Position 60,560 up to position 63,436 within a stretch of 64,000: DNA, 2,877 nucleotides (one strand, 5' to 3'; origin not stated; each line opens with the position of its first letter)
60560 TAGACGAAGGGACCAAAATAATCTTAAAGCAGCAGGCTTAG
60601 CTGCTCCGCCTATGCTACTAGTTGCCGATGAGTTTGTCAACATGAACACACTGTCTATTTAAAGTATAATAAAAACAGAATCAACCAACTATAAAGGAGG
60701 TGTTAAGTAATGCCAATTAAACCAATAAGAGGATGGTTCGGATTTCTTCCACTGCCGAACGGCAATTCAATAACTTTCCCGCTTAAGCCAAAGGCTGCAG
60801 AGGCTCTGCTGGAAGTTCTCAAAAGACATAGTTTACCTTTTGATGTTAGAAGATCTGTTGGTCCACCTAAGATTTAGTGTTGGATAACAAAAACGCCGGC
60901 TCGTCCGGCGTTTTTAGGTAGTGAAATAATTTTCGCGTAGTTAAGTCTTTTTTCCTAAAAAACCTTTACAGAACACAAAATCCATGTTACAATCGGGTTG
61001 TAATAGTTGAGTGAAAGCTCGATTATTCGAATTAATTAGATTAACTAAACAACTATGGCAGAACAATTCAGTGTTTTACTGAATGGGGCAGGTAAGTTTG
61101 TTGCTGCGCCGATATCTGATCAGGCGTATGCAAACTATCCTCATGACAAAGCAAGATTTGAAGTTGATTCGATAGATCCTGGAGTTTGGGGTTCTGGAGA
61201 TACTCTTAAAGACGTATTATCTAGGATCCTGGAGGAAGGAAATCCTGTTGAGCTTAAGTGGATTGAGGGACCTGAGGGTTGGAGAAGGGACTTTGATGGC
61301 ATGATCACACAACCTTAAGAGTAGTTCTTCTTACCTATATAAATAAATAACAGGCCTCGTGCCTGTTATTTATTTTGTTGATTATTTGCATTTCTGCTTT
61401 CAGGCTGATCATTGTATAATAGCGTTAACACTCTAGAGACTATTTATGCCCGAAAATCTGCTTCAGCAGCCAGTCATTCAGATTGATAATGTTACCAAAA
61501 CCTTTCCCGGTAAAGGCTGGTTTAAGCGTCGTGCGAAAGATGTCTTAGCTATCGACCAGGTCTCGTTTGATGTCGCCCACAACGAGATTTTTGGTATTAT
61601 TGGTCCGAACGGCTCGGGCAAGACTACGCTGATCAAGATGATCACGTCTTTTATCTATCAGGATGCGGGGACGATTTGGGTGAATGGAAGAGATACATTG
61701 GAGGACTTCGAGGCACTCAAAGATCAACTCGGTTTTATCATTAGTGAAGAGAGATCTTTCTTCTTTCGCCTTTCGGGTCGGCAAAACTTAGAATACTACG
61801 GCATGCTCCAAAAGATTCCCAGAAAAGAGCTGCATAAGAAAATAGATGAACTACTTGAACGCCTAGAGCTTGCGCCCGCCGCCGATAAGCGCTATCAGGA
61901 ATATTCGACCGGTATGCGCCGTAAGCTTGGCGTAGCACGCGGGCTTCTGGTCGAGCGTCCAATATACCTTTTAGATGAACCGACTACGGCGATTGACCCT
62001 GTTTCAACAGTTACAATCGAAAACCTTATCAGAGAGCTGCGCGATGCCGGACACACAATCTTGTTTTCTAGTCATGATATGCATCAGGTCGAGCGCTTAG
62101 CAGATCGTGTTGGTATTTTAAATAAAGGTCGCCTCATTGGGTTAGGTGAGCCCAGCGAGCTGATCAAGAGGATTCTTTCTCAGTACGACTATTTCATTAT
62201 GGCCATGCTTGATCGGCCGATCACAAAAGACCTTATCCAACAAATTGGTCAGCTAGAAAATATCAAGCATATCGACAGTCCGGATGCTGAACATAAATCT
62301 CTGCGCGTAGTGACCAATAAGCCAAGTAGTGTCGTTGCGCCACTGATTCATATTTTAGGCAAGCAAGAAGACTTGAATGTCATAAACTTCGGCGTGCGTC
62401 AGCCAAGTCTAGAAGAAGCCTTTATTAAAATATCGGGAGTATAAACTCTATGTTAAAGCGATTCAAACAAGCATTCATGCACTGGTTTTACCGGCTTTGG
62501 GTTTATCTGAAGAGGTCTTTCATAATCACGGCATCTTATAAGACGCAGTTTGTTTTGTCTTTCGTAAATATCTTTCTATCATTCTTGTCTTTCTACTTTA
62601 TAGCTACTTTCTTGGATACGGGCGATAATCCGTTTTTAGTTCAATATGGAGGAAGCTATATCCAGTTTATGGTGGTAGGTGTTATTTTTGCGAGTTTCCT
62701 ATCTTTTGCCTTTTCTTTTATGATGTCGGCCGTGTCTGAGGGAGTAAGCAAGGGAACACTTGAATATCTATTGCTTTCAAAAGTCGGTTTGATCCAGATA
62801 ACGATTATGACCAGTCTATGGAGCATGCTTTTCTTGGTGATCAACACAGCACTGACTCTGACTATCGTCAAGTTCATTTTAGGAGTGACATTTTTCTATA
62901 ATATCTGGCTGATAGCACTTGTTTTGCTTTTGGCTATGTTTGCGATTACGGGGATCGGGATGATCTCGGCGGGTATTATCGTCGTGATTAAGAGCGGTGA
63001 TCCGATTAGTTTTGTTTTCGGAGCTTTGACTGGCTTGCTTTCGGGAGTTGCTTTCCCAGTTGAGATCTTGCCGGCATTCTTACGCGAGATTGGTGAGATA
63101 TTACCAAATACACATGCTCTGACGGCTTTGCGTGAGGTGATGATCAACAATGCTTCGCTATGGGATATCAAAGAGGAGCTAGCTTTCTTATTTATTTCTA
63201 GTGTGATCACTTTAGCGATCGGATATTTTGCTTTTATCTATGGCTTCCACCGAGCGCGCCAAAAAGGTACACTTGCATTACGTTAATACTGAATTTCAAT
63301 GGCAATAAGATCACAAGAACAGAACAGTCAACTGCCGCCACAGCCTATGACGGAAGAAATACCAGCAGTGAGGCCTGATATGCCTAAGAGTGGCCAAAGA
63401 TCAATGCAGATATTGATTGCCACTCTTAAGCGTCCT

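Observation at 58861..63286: AT-rich block: ATP-grasp ligase, three related small proteins, embedded tRNA-Glu and an ABC-2 exporter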

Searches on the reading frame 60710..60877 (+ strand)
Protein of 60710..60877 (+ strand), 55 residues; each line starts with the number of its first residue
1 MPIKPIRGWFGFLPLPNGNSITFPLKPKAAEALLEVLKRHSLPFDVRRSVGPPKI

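Call 4: search_protein_families(library=pfam, proteins=[window:60710-60877:+], max_evalue=1)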
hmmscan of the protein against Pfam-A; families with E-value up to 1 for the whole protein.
window:60710-60877:+ (55 aa): 0 families

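Call 5: search_protein_families(library=ncbifam, proteins=[window:60710-60877:+], max_evalue=1)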
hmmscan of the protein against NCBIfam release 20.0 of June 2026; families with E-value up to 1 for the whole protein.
window:60710-60877:+ (55 aa): 0 families

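Call 37: search_protein_families(library=padloc, proteins=[window:60710-60877:+], max_evalue=0.1)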
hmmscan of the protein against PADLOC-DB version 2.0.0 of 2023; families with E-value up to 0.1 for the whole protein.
window:60710-60877:+ (55 aa): 0 families

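Call 38: search_protein_families(library=phrogs, proteins=[window:60710-60877:+], max_evalue=0.1)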
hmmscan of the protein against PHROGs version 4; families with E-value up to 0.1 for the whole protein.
window:60710-60877:+ (55 aa): 0 families

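Call 56: search_protein_families(library=pfam, proteins=[L011:2837-4234:+], max_evalue=0.01)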
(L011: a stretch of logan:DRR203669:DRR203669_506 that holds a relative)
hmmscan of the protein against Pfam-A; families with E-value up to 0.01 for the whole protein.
L011:2837-4234:+ (466 aa): 3 families
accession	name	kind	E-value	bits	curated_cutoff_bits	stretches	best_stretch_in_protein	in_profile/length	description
PF01095.25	Pectinesterase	-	7.5e-06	25.3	27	1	91-178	9-98/298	Pectinesterase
PF13229.12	Beta_helix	-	0.00046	20.3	25.9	1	224-331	46-154/158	Right handed beta helix region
PF07602.17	DUF1565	-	0.0042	16.9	20.3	0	87-293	8-197/257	Protein of unknown function (DUF1565)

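Call 99: search_dna_similar(query=window:60710-60877:+, collection=phages, mode=protein, max_evalue=0.01, max_rows=5)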
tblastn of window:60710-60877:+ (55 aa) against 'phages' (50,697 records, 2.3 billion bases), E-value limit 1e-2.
No match.

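Call 100: search_dna_similar(query=window:60710-60877:+, collection=plasmids, mode=protein, max_evalue=0.01, max_rows=5)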
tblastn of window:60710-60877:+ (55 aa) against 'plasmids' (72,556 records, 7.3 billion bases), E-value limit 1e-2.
No match.

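Call 101: find_related_loci(query=window:60710-60877:+, collection=viral_contigs, flank=3000)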
Query window:60710-60877:+ (55 aa) in viral_contigs; peptide patterns used: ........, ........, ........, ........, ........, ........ (x = any residue, [..] = any of these).
101 stretches matched a pattern, but none encodes a relative of the query by tblastn (E <= 1e-3).

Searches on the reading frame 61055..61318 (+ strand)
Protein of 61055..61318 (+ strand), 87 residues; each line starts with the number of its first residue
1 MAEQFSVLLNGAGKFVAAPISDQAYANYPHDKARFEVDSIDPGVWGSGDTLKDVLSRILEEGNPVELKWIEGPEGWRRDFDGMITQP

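Call 4: search_protein_families(library=pfam, proteins=[window:61055-61318:+], max_evalue=1)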
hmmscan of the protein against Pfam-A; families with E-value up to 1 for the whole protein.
window:61055-61318:+ (87 aa): 0 families

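Call 5: search_protein_families(library=ncbifam, proteins=[window:61055-61318:+], max_evalue=1)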
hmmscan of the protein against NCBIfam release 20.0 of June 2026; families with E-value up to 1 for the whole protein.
window:61055-61318:+ (87 aa): 1 family
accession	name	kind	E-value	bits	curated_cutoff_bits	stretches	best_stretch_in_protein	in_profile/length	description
NF004529.0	PRK05876.1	equivalog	0.007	15.9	338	1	4-63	83-134/275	short chain dehydrogenase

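Call 35: find_homologous_proteins(query=A2, max_evalue=0.1)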
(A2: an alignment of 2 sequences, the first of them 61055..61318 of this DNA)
Query A2 (2 sequences) (87 aa, profile of the alignment): 2 proteins with E <= 0.1 among 6 candidates.
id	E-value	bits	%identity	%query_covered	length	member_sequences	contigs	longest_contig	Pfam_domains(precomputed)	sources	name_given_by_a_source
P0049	9.2e-40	153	24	71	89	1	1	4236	-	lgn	-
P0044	1.1e-39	153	100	100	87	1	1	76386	-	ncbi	ncbi:hypothetical protein ACFL1U_01520 [Patescibacteria group bacterium]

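Call 37: search_protein_families(library=padloc, proteins=[window:61055-61318:+], max_evalue=0.1)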
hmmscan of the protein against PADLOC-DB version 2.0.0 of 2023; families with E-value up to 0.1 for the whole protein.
window:61055-61318:+ (87 aa): 0 families

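Call 38: search_protein_families(library=phrogs, proteins=[window:61055-61318:+], max_evalue=0.1)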
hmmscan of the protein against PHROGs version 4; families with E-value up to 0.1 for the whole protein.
window:61055-61318:+ (87 aa): 1 family
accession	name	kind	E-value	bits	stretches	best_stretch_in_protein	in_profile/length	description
phrog_5378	-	unknown function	0.015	16.8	1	50-76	8-34/93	-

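Call 56: search_protein_families(library=pfam, proteins=[L011:2837-4234:+], max_evalue=0.01)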
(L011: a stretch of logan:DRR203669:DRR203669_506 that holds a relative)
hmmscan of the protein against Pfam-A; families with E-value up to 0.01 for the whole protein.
L011:2837-4234:+ (466 aa): 3 families
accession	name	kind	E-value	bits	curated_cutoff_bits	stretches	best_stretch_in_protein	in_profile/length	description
PF01095.25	Pectinesterase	-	7.5e-06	25.3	27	1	91-178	9-98/298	Pectinesterase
PF13229.12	Beta_helix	-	0.00046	20.3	25.9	1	224-331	46-154/158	Right handed beta helix region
PF07602.17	DUF1565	-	0.0042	16.9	20.3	0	87-293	8-197/257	Protein of unknown function (DUF1565)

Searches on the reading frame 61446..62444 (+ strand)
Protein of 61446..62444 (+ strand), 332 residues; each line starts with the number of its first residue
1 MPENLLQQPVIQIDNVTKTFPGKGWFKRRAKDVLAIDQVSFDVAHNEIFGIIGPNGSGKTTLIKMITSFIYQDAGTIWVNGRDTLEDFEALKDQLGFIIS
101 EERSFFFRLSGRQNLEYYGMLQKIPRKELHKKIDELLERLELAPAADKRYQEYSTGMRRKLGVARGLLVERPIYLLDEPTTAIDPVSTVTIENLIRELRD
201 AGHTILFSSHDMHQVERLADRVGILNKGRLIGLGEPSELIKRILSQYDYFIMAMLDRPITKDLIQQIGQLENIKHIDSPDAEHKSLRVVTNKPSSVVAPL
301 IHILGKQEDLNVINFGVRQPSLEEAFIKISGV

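Call 4: search_protein_families(library=pfam, proteins=[window:61446-62444:+], max_evalue=1)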
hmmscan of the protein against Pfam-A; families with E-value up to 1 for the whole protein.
window:61446-62444:+ (332 aa): 30 families (the best 25 are shown)
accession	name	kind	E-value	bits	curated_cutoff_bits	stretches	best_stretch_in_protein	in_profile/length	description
PF00005.33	ABC_tran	-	4.1e-29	102.4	25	1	37-181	2-137/137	ABC transporter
PF13304.12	AAA_21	-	1.6e-11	45.3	27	2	150-212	235-300/304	AAA domain, putative AbiEii toxin, Type IV TA system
PF02463.25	SMC_N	-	2.5e-06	27.5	40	2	45-66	23-44/220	RecF/RecN/SMC N terminal domain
PF13476.12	AAA_23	-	1.9e-05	25.8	27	1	39-75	13-48/201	AAA domain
PF13191.12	AAA_16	-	0.0013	19.7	32.6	1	48-200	26-161/167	AAA ATPase domain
PF25199.1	nSTAND_NTPase5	-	0.0013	19.1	34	1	46-100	41-94/145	Novel STAND NTPase 5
PF13555.12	AAA_29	-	0.0014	18.8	27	1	37-64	13-40/61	P-loop containing region of AAA domain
PF03205.20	MobB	-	0.0023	18.2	26.6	1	48-70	1-23/133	Molybdopterin guanine dinucleotide synthesis protein B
PF19993.5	DO-GTPase2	-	0.0041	17.3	27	1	48-96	2-51/226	Double-GTPase 2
PF13175.12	AAA_15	-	0.0061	16.6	32.1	1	48-73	25-50/374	AAA ATPase domain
PF13401.12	AAA_22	-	0.007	17.1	27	1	49-87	8-33/130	AAA domain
PF13173.12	AAA_14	-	0.0073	16.8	27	1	46-90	2-46/129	AAA domain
PF20720.3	nSTAND3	-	0.012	15.7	27.2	1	45-90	16-59/155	Novel STAND NTPase 3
PF13479.12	AAA_24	-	0.013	15.8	27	1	50-76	6-34/195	AAA domain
PF13245.12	AAA_19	-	0.03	14.9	25.1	1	43-72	8-37/134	AAA domain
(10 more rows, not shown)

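Call 5: search_protein_families(library=ncbifam, proteins=[window:61446-62444:+], max_evalue=1)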
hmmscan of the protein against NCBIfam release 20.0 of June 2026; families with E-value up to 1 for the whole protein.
window:61446-62444:+ (332 aa): 217 families (the best 25 are shown)
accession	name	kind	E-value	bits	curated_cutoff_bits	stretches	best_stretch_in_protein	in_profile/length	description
TIGR01188.1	drrA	subfamily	1.3e-67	228.3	312.45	1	32-331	5-302/302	daunorubicin resistance ABC transporter, ATP-binding protein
TIGR03522.1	GldA_ABC_ATP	equivalog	2.6e-48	165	402.6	1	35-329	17-300/301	gliding motility-associated ABC transporter ATP-binding subunit GldA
NF033858.1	ABC2_perm_RbbA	equivalog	3.6e-41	141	1050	1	28-257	274-504/909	ribosome-associated ATPase/putative transporter RbbA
TIGR03740.1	galliderm_ABC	subfamily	8.5e-41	140.1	309.75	1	29-231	9-203/223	lantibiotic protection ABC transporter ATP-binding subunit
TIGR04406.1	LPS_export_lptB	equivalog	8.3e-40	136.6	240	1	32-242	13-225/239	LPS export ABC transporter ATP-binding protein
TIGR03864.1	PQQ_ABC_ATP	hypoth_equivalog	1.2e-39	136.2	302.25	1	34-242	15-222/236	ABC transporter, ATP-binding subunit, PQQ-dependent alcohol dehydrogenase system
NF010059.0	PRK13536.1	equivalog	3.5e-39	134.5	549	1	31-242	54-264/342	nodulation factor ABC transporter ATP-binding protein NodI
NF010060.0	PRK13537.1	equivalog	1.5e-38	132.5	521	1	27-242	22-236/314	nodulation factor ABC transporter ATP-binding protein NodI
TIGR01186.1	proV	subfamily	5.9e-38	130.9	326.6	1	34-277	7-254/363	betaine/proline/choline family ABC transporter ATP-binding protein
TIGR01288.1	nodI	equivalog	7.5e-37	126.9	424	1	32-242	16-225/303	nodulation factor ABC transporter ATP-binding protein NodI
TIGR04521.1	ECF_ATPase_2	equivalog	1.6e-35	122.5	330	1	32-269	17-257/279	energy-coupling factor transporter ATPase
TIGR00968.1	3a0106s01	subfamily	7e-35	120.7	342.75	1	28-245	8-224/237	sulfate ABC transporter ATP-binding protein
TIGR04520.1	ECF_ATPase_1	equivalog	7.7e-35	120.6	315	1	13-269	3-249/269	energy-coupling factor transporter ATPase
NF040840.2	tungstate_WtpC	equivalog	5.6e-33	114.7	440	1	35-242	15-221/347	tungstate ABC transporter ATP-binding protein WtpC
NF008144.0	PRK10895.1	equivalog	3.4e-32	111.8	381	1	34-241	17-226/241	LPS export ABC transporter ATP-binding protein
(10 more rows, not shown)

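Call 37: search_protein_families(library=padloc, proteins=[window:61446-62444:+], max_evalue=0.1)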
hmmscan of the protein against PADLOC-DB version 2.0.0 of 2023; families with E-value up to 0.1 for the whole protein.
window:61446-62444:+ (332 aa): 49 families (the best 25 are shown)
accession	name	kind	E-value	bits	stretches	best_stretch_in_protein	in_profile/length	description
PDLC04135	mad3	-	6.2e-26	89.8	2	121-227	230-339/374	mads_3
PDLC04140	mad8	-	6.1e-14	50.2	1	29-272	10-270/314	mads_8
PDLC02980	AriA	-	1e-12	46.7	2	48-131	1-98/304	-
PDLC02914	ATPase-Toprim_I-B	-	2.6e-07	28.2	1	38-72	17-51/443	-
PDLC04214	HEC-02A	-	3.3e-07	27.9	2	45-71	21-47/338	-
PDLC04213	HEC-02A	-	4.6e-07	27.7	2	47-72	24-49/337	-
PDLC02335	AbiLi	-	8.9e-07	26.3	1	47-213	77-239/326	AbiLi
PDLC04164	AriA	-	2.4e-05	22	1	37-74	18-55/253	-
PDLC04146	HEC-02B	-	5.3e-05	20.4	0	163-214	231-282/344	-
PDLC04734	PDC-M62A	-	0.0001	19.4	1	41-73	55-87/597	-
PDLC00274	PtuA1|PtuA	-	0.00031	18.1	1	51-114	39-102/438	AAA ATPase domain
PDLC02979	AriA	-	0.00032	18.6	1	48-87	25-58/373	-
PDLC02915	ATPase-Toprim_I-B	-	0.00043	17.2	1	31-72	9-47/623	-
PDLC04737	PDC-M62A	-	0.0015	15.7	1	48-103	54-95/601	-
PDLC00293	PtuA1|PtuA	-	0.0028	14.7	0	170-215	336-386/527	AAA ATPase domain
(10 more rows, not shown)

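Call 56: search_protein_families(library=pfam, proteins=[L011:2837-4234:+], max_evalue=0.01)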
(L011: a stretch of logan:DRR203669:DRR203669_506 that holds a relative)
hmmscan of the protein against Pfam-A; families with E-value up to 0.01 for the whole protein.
L011:2837-4234:+ (466 aa): 3 families
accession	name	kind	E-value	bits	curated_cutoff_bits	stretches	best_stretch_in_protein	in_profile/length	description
PF01095.25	Pectinesterase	-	7.5e-06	25.3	27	1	91-178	9-98/298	Pectinesterase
PF13229.12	Beta_helix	-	0.00046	20.3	25.9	1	224-331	46-154/158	Right handed beta helix region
PF07602.17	DUF1565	-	0.0042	16.9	20.3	0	87-293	8-197/257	Protein of unknown function (DUF1565)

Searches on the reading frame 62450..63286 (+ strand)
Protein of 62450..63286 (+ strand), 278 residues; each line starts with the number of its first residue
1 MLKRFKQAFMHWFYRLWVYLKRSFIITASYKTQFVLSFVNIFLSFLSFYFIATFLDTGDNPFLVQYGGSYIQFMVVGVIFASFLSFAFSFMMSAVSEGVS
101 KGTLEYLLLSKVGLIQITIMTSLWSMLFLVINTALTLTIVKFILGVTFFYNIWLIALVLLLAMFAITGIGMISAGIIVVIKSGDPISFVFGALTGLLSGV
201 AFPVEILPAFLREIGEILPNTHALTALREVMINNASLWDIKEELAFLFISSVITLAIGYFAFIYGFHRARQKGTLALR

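Call 4: search_protein_families(library=pfam, proteins=[window:62450-63286:+], max_evalue=1)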
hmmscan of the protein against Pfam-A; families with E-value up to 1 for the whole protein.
window:62450-63286:+ (278 aa): 2 families
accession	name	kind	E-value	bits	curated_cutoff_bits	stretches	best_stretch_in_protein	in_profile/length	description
PF12698.13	ABC2_membrane_3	-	1.8e-15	57.3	31.6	1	68-259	158-346/347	ABC-2 family transporter protein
PF01061.29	ABC2_membrane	-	8e-13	48.8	26.9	1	16-231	3-210/211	ABC-2 type transporter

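Call 5: search_protein_families(library=ncbifam, proteins=[window:62450-63286:+], max_evalue=1)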
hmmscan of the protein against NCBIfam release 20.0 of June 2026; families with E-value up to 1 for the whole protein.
window:62450-63286:+ (278 aa): 3 families
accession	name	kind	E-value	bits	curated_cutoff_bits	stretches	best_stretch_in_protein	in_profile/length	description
TIGR01291.1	nodJ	subfamily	1.9e-07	30.9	206.65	1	67-255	53-240/253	ABC-2 type transporter, NodJ family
TIGR03062.1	pip_yhgE_Cterm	subfamily_domain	3.3e-06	26.9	102.2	1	115-262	60-203/208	YhgE/Pip family protein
TIGR01247.1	drrB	subfamily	0.00013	21.8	223.05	1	61-262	38-236/236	daunorubicin resistance ABC transporter membrane protein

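Call 37: search_protein_families(library=padloc, proteins=[window:62450-63286:+], max_evalue=0.1)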
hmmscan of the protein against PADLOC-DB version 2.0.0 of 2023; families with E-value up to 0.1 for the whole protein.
window:62450-63286:+ (278 aa): 0 families

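Call 46: find_related_loci(query=window:62450-63286:+, collection=metagenome_contigs, flank=6000)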
Query window:62450-63286:+ (278 aa) in metagenome_contigs; peptide patterns used: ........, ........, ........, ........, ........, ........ (x = any residue, [..] = any of these).
140 stretches matched a pattern; 2 encode a relative of the query (tblastn E <= 1e-3); 2 distinct loci.
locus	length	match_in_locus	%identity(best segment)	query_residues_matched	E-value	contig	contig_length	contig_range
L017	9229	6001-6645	26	57-272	8e-8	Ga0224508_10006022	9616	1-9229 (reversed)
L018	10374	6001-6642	26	58-272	3e-7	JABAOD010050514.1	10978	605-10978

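Call 56: search_protein_families(library=pfam, proteins=[L011:2837-4234:+], max_evalue=0.01)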
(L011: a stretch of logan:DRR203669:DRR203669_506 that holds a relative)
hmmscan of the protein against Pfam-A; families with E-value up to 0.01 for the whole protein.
L011:2837-4234:+ (466 aa): 3 families
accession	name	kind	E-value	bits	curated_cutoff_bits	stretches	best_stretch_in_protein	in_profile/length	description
PF01095.25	Pectinesterase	-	7.5e-06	25.3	27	1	91-178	9-98/298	Pectinesterase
PF13229.12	Beta_helix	-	0.00046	20.3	25.9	1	224-331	46-154/158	Right handed beta helix region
PF07602.17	DUF1565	-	0.0042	16.9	20.3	0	87-293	8-197/257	Protein of unknown function (DUF1565)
